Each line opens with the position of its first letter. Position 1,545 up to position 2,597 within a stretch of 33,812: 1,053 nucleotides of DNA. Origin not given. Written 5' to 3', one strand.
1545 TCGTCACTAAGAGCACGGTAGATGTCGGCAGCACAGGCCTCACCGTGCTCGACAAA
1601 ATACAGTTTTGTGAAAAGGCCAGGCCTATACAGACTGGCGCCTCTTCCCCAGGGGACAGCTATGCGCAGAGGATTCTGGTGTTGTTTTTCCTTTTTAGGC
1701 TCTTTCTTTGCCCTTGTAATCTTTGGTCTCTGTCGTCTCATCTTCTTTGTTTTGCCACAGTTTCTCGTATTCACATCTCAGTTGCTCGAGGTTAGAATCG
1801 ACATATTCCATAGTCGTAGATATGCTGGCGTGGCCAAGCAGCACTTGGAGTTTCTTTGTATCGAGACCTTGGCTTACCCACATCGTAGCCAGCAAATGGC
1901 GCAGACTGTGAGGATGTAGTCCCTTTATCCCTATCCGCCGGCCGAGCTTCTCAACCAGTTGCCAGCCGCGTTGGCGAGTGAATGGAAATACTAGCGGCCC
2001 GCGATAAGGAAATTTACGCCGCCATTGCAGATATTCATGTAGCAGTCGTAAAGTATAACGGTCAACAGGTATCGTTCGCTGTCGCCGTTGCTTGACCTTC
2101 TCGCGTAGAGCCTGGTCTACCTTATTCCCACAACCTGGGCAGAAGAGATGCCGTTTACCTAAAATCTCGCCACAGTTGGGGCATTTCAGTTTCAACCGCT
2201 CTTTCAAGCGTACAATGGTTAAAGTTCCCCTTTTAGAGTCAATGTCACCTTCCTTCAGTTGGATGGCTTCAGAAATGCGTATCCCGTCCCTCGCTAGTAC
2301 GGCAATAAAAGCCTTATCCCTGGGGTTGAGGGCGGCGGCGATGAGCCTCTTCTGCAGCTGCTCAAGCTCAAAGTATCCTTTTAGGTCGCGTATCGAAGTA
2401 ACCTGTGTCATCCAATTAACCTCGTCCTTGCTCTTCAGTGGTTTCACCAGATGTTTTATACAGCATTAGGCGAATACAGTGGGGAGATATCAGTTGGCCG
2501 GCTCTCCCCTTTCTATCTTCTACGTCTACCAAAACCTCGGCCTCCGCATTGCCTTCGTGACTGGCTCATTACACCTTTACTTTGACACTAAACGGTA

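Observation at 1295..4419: Tandem trio of catalytic-domain-only tyrosine recombinases, two with a zinc ribbon inside the catalytic fold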

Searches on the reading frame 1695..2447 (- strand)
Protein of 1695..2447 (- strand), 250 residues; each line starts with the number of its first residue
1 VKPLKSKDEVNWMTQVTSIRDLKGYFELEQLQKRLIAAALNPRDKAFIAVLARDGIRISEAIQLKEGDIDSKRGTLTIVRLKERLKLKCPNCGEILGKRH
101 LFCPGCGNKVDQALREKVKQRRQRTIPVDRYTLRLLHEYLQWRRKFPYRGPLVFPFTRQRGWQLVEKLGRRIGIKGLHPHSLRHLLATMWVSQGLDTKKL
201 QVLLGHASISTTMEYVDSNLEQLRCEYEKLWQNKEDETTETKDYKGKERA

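Call 3: search_protein_families(library=pfam, proteins=[window:1695-2447:-], max_evalue=0.1)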
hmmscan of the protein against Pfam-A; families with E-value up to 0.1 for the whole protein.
window:1695-2447:- (250 aa): 15 families
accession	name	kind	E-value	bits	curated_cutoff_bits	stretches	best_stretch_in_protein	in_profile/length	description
PF00589.27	Phage_integrase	-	6.9e-28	98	27.1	1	28-219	8-169/172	Phage integrase family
PF13248.11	Zn_ribbon_3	-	3.2e-05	23.7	27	1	87-109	3-25/26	zinc-ribbon domain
PF12773.13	DZR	-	0.00033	21.2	27.3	1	84-107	21-45/45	Double zinc ribbon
PF13240.11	Zn_Ribbon_1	-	0.00041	20.5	25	1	88-109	1-22/23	zinc-ribbon domain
PF09297.16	Zn_ribbon_NUD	-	0.00045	20.3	24.8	0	99-113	2-16/32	NADH pyrophosphatase zinc ribbon domain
PF18912.6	DZR_2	-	0.016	15.5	27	1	88-112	9-33/56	Double zinc ribbon domain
PF14803.11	Zn_ribbon_Nudix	-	0.025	14.9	25.6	0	102-115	2-15/34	Nudix N-terminal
PF24460.1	DUF7575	-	0.034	14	28.5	0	88-111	5-28/28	Domain of unknown function (DUF7575)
PF17032.10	Zn_ribbon_15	-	0.036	15.3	28.9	1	84-107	50-73/73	zinc-ribbon family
PF17937.6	TetR_C_28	-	0.05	14.4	26.4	0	29-69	42-81/96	Tetracyclin repressor-like, C-terminal domain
PF14952.11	zf-tcix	-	0.05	13.6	31.2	0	88-103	12-27/42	Putative treble-clef, zinc-finger, Zn-binding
PF01783.29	Ribosomal_L32p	-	0.06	14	21.3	0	81-107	21-46/56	Ribosomal L32p protein family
PF12172.15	zf-ChsH2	-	0.064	13.5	23.2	0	88-108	13-33/37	ChsH2, rubredoxin-like zinc ribbon domain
PF12677.13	DUF3797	-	0.091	13.1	25.1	0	96-109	9-22/48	Domain of unknown function (DUF3797)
PF08772.16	Zn_ribbon_NOB1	-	0.093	13.3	24.9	0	86-109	8-32/72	Nin one binding (NOB1) Zn-ribbon like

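Call 4: search_protein_families(library=ncbifam, proteins=[window:1695-2447:-], max_evalue=0.1)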
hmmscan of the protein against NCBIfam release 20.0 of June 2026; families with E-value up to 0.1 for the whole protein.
window:1695-2447:- (250 aa): 17 families
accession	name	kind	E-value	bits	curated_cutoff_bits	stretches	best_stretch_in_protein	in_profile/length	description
NF040815.2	recomb_XerA_Arch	equivalog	9.7e-31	107.3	220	2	118-227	150-263/263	site-specific tyrosine recombinase/integron integrase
TIGR02225.1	recomb_XerD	equivalog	1.1e-23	84.1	329.6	2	116-229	160-285/290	site-specific tyrosine recombinase XerD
TIGR02224.1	recomb_XerC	equivalog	1.7e-23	83.4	335.15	2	119-231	167-290/295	tyrosine recombinase XerC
NF001399.0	PRK00283.1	subfamily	3.5e-21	75.7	279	2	116-228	170-293/300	tyrosine recombinase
NF003462.0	PRK05084.1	equivalog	2.2e-13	49.7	267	2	163-230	290-356/360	tyrosine recombinase XerS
NF007371.0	PRK09871.1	subfamily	4.9e-13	49.1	222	2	156-230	111-186/198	tyrosine-type DNA invertase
NF002331.0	PRK01287.1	subfamily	1.9e-12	46.8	371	2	170-235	259-329/365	site-specific tyrosine recombinase XerC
TIGR02249.1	integrase_gron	subfamily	6.3e-11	42.2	265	1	175-216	257-298/315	integron integrase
NF007370.0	PRK09870.1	subfamily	7.3e-11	42.1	221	1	155-226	115-187/200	tyrosine-type DNA invertase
NF011946.0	PRK15417.1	equivalog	2.4e-10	40.1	435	2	174-216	271-313/337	integron integrase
NF040693.1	recomb_GmtY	equivalog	0.00014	21.3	340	1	175-224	389-438/441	gamma-mobile-trio recombinase GmtY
NF038384.1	zinc_YnfU_fam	subfamily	0.039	13.5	36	0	80-94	32-46/52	YnfU family zinc-binding protein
NF053815.1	teico_TcaA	equivalog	0.053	12.3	550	1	88-124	3-39/463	membrane-associated protein TcaA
NF001608.0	PRK00398.1-6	equivalog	0.069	13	84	0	88-118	5-39/46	DNA-directed RNA polymerase subunit P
NF047912.1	ECs_2282_CxxC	subfamily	0.089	12.7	37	0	86-94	2-10/60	ECs_2282 family putative zinc-binding protein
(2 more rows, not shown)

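Call 8: find_homologous_proteins(query=window:1695-2447:-)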
Query window:1695-2447:- (250 aa): 677 proteins with E <= 0.001 among 1537 candidates; the best 120 are listed.
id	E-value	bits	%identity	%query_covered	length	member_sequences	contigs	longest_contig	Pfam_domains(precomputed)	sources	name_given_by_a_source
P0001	2.3e-156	537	100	95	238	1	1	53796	PF00589.28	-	-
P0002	3.7e-133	461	87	94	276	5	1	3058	PF00589.28,PF13248.12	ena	-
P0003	5.1e-131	454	85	94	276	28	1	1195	PF00589.28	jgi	-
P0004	9.8e-128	443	83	94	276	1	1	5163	PF00589.28,PF13248.12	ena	-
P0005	1.4e-125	436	84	92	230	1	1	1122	PF00589.28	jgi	-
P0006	1.6e-124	432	85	90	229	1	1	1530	PF00589.28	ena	-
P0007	3.2e-124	431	84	92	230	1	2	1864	PF00589.28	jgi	jgi:integrase/recombinase XerD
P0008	1.6e-123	429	82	92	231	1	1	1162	PF00589.28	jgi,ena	-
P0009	1.7e-123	429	82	92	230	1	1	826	PF00589.28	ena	-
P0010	2.5e-123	428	83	92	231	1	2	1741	PF00589.28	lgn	-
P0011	4.9e-123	427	82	88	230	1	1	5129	PF00589.28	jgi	-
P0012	5.6e-123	427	84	91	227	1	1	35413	PF00589.28,PF13248.12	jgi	jgi:integrase/recombinase XerD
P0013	9.6e-123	427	83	92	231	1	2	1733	PF00589.28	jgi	-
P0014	1.9e-122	426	82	92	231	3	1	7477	PF00589.28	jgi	-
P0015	5.3e-122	424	85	90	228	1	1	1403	PF00589.28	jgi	-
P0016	6.0e-122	424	83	90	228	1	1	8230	PF00589.28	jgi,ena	-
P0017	1.2e-121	423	83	90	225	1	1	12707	PF00589.28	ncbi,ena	-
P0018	1.3e-121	423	86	84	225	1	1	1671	PF00589.28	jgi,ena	-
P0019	1.6e-121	423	80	92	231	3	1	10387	PF00589.28,PF13248.12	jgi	-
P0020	4.2e-121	421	80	93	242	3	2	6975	PF00589.28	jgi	jgi:integrase/recombinase XerD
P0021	2.0e-120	419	81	91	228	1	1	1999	PF00589.28,PF13248.12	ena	-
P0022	4.7e-120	418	82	92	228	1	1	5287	PF00589.28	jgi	-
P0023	1.1e-119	416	79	91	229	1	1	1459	PF00589.28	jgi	jgi:integrase/recombinase XerD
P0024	1.7e-119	416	81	92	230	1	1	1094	PF00589.28,PF13248.12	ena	-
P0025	3.1e-119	415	78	92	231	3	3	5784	PF00589.28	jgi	jgi:integrase/recombinase XerD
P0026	4.1e-119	415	82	89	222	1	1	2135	PF00589.28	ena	-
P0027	4.8e-119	414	79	92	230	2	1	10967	PF00589.28,PF13248.12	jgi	-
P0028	6.4e-119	414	79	95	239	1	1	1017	PF00589.28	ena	-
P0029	7.6e-119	414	79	92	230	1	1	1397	PF00589.28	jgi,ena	-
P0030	8.5e-119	414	80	92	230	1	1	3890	PF00589.28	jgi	jgi:integrase/recombinase XerD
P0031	9.6e-119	413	80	91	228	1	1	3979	PF00589.28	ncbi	-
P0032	1.5e-118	413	81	92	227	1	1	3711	PF00589.28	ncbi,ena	-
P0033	1.9e-118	412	79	92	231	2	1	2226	PF00589.28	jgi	-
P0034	2.1e-118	412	78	93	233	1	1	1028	PF00589.28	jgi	-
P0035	2.6e-118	412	78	94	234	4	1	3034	PF00589.28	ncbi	ncbi:Tyrosine recombinase XerD [subsurface metagenome]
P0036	3.3e-118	412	79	92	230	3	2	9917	PF13240.12,PF00589.28,PF13248.12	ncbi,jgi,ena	jgi:integrase/recombinase XerD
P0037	5.0e-118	411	81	92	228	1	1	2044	PF00589.28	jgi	-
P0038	6.1e-118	411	79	92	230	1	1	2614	PF13240.12,PF00589.28,PF13248.12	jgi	-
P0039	6.5e-118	411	80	90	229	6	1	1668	PF00589.28,PF13248.12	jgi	jgi:integrase/recombinase XerD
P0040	9.3e-118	410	79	92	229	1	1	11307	PF00589.28,PF13248.12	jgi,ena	-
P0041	1.0e-117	410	80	92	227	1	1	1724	PF00589.28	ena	-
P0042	1.3e-117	410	81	92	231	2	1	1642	PF00589.28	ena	-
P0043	1.4e-117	410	80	92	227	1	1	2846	PF00589.28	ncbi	-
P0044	2.7e-117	409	85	83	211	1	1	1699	PF00589.28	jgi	-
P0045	3.0e-117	409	79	90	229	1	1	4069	PF00589.28,PF13248.12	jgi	jgi:integrase/recombinase XerD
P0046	4.0e-117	408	81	91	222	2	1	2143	PF00589.28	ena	-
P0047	4.3e-117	408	79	92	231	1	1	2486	PF00589.28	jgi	-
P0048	4.5e-117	408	79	92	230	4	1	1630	PF00589.28,PF13248.12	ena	-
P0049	5.0e-117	408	80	88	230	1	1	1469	PF00589.28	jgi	jgi:integrase/recombinase XerD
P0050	5.2e-117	408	78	92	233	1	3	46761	PF00589.28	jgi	jgi:integrase/recombinase XerD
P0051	6.5e-117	407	80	90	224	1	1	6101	PF00589.28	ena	-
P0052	7.2e-117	407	78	92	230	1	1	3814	PF00589.28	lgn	-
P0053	8.2e-117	407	77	92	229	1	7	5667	PF00589.28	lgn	-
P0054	9.0e-117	407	80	92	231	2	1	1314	PF00589.28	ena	-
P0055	9.2e-117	407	77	92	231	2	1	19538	PF00589.28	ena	-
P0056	1.3e-116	406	79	92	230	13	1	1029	PF00589.28,PF13248.12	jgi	-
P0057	1.6e-116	406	79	92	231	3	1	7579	PF00589.28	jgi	-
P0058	1.8e-116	406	80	88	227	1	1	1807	PF00589.28,PF13248.12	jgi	jgi:integrase/recombinase XerD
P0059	2.3e-116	406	77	95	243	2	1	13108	PF00589.28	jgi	-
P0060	2.5e-116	406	82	88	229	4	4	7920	PF00589.28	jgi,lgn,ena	jgi:integrase/recombinase XerD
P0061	3.4e-116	405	78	92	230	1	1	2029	PF13240.12,PF00589.28,PF13248.12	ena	-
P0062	3.4e-116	405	80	88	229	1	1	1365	PF00589.28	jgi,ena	-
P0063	3.5e-116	405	79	92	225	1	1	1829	PF00589.28,PF13248.12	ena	-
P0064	3.6e-116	405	77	92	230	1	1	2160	PF00589.28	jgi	-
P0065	3.9e-116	405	79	92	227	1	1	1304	PF00589.28,PF13248.12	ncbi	-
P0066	4.5e-116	405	78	92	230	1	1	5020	PF00589.28,PF13248.12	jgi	-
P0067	6.8e-116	404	78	92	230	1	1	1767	PF13240.12,PF00589.28,PF13248.12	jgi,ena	-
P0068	7.0e-116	404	79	92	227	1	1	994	PF00589.28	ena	-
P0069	7.2e-116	404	76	92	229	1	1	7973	PF00589.28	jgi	jgi:integrase/recombinase XerD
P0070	8.4e-116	404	79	90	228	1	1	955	PF00589.28,PF13248.12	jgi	-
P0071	1.0e-115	404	79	92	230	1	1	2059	PF00589.28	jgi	-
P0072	1.6e-115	403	79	92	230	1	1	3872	PF00589.28,PF13248.12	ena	-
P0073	1.8e-115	403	86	82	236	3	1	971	PF00589.28,PF13248.12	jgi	-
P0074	2.0e-115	403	74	100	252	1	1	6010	PF00589.28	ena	-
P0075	3.1e-115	402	77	92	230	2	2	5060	PF00589.28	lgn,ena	-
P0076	4.0e-115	402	79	92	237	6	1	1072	PF00589.28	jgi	-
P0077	4.8e-115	401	78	89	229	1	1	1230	PF00589.28,PF13248.12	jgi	jgi:integrase/recombinase XerD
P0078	7.8e-115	401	78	92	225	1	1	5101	PF00589.28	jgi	-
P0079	8.2e-115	401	81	90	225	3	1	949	PF00589.28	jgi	-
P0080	1.1e-114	400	78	92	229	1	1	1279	PF00589.28,PF13248.12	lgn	-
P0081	1.1e-114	400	83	85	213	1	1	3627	PF00589.28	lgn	-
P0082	1.1e-114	400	79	92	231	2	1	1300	PF00589.28,PF13248.12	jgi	jgi:integrase/recombinase XerD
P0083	1.2e-114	400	78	92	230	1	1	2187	PF00589.28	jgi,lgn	jgi:integrase/recombinase XerD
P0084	1.3e-114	400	77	88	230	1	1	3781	PF00589.28,PF13248.12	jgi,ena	-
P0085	1.7e-114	400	76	92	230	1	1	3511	PF00589.28,PF13248.12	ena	-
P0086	2.0e-114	399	78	89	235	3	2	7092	PF00589.28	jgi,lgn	-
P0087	2.2e-114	399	82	84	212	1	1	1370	PF00589.28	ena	-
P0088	2.9e-114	399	75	92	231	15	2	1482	PF00589.28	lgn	-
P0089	3.0e-114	399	80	89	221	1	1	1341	PF00589.28,PF13248.12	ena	-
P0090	3.1e-114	399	76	92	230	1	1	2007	PF00589.28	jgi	-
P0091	3.2e-114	399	77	92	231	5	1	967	PF00589.28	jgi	jgi:integrase/recombinase XerD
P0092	3.3e-114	399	81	88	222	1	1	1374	PF00589.28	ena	-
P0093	3.6e-114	398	82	88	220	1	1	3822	PF00589.28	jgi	-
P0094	3.7e-114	398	77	92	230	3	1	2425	PF00589.28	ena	-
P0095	4.4e-114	398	78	90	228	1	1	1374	PF00589.28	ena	-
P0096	4.9e-114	398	79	86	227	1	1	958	PF00589.28,PF13248.12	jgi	jgi:integrase/recombinase XerD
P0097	5.4e-114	398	83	84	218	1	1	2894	PF00589.28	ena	-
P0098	5.5e-114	398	78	92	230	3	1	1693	PF00589.28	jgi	-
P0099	7.2e-114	397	79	88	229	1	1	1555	PF00589.28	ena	-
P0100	7.5e-114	397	78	89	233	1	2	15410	PF00589.28,PF13248.12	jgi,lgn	-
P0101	1.0e-113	397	79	90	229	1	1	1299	PF00589.28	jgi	-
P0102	1.0e-113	397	77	92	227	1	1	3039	PF00589.28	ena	-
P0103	1.1e-113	397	76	93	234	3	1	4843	PF00589.28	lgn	-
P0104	1.3e-113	397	80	90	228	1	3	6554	PF00589.28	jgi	-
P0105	1.4e-113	397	78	92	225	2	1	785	PF00589.28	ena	-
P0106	1.6e-113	396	77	91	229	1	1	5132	PF00589.28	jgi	jgi:integrase/recombinase XerD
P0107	1.6e-113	396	79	88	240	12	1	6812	PF00589.28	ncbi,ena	-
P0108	1.7e-113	396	78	92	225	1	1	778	PF00589.28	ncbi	-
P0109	2.2e-113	396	77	92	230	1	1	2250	PF00589.28,PF13248.12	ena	-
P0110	2.3e-113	396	76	90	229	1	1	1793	PF00589.28,PF13248.12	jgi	jgi:integrase/recombinase XerD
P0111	2.4e-113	396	78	91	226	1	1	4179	PF00589.28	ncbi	-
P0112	2.8e-113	396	80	88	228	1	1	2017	PF00589.28,PF13248.12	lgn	-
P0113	4.5e-113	395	78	92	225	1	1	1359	PF00589.28,PF13248.12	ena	-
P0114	4.6e-113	395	76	92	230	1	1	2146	PF00589.28,PF13248.12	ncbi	-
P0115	5.1e-113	395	75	92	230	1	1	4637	PF00589.28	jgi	jgi:integrase/recombinase XerD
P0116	5.6e-113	395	79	89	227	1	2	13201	PF00589.28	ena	-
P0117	5.6e-113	395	78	93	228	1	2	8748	PF00589.28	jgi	jgi:integrase/recombinase XerD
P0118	6.8e-113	394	77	92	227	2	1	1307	PF00589.28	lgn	-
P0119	7.9e-113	394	78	92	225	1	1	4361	PF00589.28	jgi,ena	jgi:integrase/recombinase XerD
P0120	8.3e-113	394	82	84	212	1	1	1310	PF00589.28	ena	-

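Call 9: find_encoding_contigs(protein=P0050, flank=8000, max_places=3)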
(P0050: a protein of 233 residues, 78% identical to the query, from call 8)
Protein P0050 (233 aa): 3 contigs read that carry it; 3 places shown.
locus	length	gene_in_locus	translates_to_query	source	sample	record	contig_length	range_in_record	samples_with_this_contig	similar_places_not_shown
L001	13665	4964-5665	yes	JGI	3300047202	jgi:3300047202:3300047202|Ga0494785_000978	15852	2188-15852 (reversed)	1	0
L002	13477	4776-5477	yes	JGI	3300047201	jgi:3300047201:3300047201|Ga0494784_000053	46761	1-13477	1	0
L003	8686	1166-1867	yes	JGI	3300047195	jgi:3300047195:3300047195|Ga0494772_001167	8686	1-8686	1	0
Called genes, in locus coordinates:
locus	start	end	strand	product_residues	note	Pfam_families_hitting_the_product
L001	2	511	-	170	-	?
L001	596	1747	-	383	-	PF00083:Sugar_tr, PF07690:MFS_1, PF05977:MFS_3 (weak), PF07690:MFS_1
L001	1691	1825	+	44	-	-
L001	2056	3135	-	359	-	PF14659:Phage_int_SAM_3, PF00589:Phage_integrase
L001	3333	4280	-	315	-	-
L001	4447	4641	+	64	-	-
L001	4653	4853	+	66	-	PF12728:HTH_17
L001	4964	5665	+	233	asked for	PF00589:Phage_integrase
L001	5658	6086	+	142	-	-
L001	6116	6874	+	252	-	-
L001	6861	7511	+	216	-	-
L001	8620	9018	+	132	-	-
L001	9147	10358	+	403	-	-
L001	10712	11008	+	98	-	-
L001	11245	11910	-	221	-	PF02525:Flavodoxin_2, PF03358:FMN_red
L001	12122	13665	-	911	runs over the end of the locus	PF20464:MmeI_N, PF20465:MmeI_hel, PF20473:MmeI_Mtase, PF20466:MmeI_TRD (weak)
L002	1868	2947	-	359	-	PF14659:Phage_int_SAM_3, PF00589:Phage_integrase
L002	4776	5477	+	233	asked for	PF00589:Phage_integrase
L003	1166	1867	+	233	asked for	PF00589:Phage_integrase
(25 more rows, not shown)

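Call 10: find_encoding_contigs(protein=P0012, flank=8000, max_places=3)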
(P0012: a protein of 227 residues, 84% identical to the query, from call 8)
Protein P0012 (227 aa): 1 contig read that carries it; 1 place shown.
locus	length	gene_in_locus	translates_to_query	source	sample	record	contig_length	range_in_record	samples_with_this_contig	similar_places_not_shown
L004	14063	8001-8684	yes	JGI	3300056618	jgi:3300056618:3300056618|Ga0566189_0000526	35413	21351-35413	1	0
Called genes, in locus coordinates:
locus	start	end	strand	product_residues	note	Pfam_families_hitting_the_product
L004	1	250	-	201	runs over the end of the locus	PF00111:Fer2, PF13510:Fer2_4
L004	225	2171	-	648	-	PF01512:Complex1_51K, PF10531:SLBB (weak), PF10589:NADH_4Fe-4S, PF13237:Fer4_10 (weak), PF14697:Fer4_21 (weak), PF12838:Fer4_7 (weak), PF13187:Fer4_9, PF00037:Fer4 (weak), +1 more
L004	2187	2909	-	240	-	PF01257:2Fe-2S_thioredx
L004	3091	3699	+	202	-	PF01558:POR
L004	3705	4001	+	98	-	PF13183:Fer4_8 (faint), PF13534:Fer4_17 (faint), PF00037:Fer4 (weak), PF13237:Fer4_10 (weak), PF14697:Fer4_21, PF12838:Fer4_7 (weak), PF13187:Fer4_9 (weak), PF00037:Fer4 (weak), +3 more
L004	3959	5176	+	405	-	PF01855:POR_N, PF02780:Transketolase_C, PF17147:PFOR_II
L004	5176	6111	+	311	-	PF02775:TPP_enzyme_C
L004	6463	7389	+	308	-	PF02899:Phage_int_SAM_1 (faint), PF13495:Phage_int_SAM_4 (faint), PF00589:Phage_integrase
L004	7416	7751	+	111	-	-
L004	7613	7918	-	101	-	-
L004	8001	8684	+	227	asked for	PF00589:Phage_integrase, PF13248:Zn_ribbon_3 (weak)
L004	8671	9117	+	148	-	-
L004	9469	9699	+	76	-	-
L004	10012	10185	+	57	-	-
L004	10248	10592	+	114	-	-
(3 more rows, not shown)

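Call 11: find_related_loci(query=window:1695-2447:-, collection=genome_contigs, flank=7000)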
Query window:1695-2447:- (250 aa) in genome_contigs; peptide patterns used: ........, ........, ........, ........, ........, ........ (x = any residue, [..] = any of these).
334 stretches matched a pattern; 25 encode a relative of the query (tblastn E <= 1e-3); 25 distinct loci.
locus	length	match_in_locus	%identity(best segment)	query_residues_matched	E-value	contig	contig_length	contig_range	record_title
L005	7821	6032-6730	76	5-237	2e-119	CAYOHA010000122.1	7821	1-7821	MAG TPA_asm: uncultured Dehalococcoidales bacterium isolate binchicken_co376_250 genome assembly, contig: NODE_11861_len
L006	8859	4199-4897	70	9-243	1e-109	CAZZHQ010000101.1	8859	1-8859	MAG TPA_asm: uncultured Dehalococcoidales bacterium isolate SRP178699_co1_156 genome assembly, contig: NODE_11123_length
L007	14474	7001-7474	27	43-229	1e-12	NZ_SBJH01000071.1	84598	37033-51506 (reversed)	Olivibacter sp. XZL3 C799, whole genome shotgun sequence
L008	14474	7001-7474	26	43-229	2e-12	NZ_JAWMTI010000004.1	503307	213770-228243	Olivibacter sp. CPCC 100613 Scaffold4, whole genome shotgun sequence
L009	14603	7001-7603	23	9-227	1e-9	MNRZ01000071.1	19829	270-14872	MAG: Clostridium sp. CAG:307_30_263 Ley3_66761_scaffold_2349, whole genome shotgun sequence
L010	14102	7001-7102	62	87-120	2e-9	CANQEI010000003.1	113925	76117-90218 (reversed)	MAG: uncultured Clostridia bacterium isolate Lapin-007__bin3 genome assembly, contig: Lapin-007__NODE_20_length_113925_c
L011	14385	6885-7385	26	29-214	6e-9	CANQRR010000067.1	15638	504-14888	MAG: uncultured Lachnospiraceae bacterium isolate Lapin-008__bin26 genome assembly, contig: Lapin-008__NODE_4123_length_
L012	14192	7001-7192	36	155-216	2e-7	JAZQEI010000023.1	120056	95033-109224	MAG: Acutalibacteraceae bacterium isolate T1900044635_TS20190101.MAGScoT_cleanbin_000005 SGB_1125_k141_1082981, whole ge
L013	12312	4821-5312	27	51-230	2e-7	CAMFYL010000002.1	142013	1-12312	MAG: uncultured Roseburia sp. isolate SRR15725431_bin.21_metaWRAP_v1.3_MAG genome assembly, contig: ERZ10622460.8, whole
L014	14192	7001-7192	36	155-216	2e-7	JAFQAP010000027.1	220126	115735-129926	MAG: Clostridia bacterium isolate RGIG1645 Goat_Cecum-1__c566550, whole genome shotgun sequence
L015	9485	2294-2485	36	155-216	3e-7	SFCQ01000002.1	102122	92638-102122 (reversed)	MAG: Clostridiales bacterium isolate W0P13.014 Contig60, whole genome shotgun sequence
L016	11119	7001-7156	35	54-110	3e-6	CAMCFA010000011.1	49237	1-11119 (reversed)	MAG: uncultured Clostridia bacterium isolate SRR17382100_bin.23_metaWRAP_v1.3_MAG genome assembly, contig: ERZ10544632.3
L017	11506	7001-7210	42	58-113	3e-6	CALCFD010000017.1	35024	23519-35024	MAG TPA_asm: uncultured Eubacterium sp. isolate ERR318688_bin.6_CONCOCT_v1.1_MAG genome assembly, contig: ERZ1764608.130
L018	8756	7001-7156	44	180-230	5e-7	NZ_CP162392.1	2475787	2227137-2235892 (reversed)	Ruminococcus sp. JL13D9 chromosome, complete genome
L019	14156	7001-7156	42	180-230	4e-6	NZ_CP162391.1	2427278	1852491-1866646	Ruminococcus sp. JE7B6 chromosome, complete genome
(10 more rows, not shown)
